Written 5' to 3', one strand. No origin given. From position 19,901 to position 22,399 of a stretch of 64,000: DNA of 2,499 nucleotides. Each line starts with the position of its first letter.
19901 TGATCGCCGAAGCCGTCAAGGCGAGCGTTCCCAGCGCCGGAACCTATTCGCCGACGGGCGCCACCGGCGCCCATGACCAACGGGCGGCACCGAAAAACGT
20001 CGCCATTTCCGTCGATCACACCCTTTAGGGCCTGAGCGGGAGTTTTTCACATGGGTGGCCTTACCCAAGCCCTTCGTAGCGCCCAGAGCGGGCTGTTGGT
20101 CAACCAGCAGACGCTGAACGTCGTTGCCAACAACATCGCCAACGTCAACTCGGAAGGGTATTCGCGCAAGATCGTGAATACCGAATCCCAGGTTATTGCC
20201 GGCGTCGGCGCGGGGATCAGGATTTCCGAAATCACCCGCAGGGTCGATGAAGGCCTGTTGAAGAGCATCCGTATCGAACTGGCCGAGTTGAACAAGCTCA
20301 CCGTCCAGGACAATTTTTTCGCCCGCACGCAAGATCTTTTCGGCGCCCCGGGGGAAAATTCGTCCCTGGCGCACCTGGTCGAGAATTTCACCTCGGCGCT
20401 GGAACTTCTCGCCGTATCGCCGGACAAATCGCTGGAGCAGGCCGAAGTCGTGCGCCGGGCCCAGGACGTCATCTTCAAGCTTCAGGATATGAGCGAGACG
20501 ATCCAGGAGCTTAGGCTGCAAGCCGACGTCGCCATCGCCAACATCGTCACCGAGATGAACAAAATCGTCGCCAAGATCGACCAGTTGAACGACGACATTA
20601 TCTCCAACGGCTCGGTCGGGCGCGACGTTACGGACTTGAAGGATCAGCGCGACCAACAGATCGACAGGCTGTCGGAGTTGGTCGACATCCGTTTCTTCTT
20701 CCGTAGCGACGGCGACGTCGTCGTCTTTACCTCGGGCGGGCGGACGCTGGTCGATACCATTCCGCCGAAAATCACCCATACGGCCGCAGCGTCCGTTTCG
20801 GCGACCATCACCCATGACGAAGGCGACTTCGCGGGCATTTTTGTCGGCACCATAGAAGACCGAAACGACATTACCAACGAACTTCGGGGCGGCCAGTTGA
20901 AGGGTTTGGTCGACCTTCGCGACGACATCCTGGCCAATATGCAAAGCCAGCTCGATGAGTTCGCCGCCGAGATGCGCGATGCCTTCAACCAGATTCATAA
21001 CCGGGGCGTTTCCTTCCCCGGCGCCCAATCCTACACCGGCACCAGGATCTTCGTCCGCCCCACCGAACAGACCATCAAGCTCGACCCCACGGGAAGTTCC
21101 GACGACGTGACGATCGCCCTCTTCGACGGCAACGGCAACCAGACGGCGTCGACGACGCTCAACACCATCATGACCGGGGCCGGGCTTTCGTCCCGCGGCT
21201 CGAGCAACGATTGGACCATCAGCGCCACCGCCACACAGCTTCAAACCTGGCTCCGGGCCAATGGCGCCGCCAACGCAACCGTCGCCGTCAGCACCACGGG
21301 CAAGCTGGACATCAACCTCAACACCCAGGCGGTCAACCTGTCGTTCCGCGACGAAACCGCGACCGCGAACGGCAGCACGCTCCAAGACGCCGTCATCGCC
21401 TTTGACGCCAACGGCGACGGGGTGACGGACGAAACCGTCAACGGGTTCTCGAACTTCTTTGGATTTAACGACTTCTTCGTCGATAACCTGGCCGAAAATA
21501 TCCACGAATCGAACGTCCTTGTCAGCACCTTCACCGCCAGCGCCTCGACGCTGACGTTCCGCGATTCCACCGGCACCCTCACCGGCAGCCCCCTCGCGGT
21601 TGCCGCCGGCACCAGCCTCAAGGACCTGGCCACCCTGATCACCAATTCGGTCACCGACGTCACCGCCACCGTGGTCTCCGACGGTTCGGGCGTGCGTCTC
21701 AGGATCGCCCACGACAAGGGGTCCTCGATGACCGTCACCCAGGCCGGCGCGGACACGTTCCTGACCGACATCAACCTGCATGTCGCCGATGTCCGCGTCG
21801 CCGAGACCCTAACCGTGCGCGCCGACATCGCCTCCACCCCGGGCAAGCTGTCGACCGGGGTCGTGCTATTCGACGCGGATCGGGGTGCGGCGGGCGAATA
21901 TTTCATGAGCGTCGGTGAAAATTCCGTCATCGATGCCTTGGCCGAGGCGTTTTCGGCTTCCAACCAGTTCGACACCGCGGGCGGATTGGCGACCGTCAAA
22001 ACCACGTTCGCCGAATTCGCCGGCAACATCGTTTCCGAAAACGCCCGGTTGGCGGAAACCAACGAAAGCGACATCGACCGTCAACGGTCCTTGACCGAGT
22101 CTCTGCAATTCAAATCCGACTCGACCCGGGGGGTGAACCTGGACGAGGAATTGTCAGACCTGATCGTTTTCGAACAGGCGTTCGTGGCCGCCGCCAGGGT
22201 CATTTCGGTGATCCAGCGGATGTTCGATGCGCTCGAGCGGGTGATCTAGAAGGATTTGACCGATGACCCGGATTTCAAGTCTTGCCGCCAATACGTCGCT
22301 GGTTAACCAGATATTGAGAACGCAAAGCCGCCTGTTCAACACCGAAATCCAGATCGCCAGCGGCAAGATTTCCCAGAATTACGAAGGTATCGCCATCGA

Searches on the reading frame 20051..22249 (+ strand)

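Call 10: search_protein_families(library=pfam, proteins=[window:20051-22249:+], max_evalue=0.001)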
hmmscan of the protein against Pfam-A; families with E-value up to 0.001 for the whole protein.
window:20051-22249:+ (732 aa): 3 families
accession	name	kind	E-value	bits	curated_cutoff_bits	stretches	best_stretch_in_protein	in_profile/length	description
PF22638.1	FlgK_D1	-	7.8e-45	153.7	28.6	1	92-325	3-227/233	Flagellar hook-associated protein FlgK helical domain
PF06429.18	Flg_bbr_C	-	1.2e-06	28.4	23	1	694-729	9-44/46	Flagellar basal body rod FlgEFG protein C-terminal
PF00460.25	Flg_bb_rod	-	1.7e-06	28.3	20.7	1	8-37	1-30/31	Flagella basal body rod protein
